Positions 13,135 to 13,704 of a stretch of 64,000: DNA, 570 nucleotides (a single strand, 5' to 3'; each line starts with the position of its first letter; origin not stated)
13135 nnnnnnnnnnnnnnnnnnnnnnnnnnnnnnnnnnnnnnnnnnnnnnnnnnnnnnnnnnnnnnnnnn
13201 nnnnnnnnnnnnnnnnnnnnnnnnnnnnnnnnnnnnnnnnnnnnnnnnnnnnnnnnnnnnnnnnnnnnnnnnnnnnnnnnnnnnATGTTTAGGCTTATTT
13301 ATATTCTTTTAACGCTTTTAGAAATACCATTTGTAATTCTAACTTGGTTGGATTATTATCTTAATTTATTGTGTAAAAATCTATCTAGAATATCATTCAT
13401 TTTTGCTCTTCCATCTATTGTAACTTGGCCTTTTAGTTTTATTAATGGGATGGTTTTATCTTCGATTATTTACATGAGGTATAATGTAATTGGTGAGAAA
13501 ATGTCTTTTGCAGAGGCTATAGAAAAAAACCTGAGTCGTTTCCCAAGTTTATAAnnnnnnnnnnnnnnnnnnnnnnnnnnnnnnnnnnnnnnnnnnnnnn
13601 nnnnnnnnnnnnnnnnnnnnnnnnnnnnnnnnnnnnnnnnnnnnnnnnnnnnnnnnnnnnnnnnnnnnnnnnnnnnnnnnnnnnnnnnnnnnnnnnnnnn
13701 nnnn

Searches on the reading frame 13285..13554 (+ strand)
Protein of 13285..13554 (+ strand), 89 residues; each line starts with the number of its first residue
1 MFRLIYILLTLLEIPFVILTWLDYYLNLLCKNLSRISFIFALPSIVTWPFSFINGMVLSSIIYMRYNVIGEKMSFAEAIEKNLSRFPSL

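Call 19: search_protein_families(library=pfam, proteins=[window:13285-13554:+], max_evalue=1)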
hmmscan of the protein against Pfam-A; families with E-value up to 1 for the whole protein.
window:13285-13554:+ (89 aa): 1 family
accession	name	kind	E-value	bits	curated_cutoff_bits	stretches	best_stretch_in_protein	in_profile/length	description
PF23906.1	DUF7248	-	0.19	12.2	27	1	34-68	4-35/58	Family of unknown function (DUF7248)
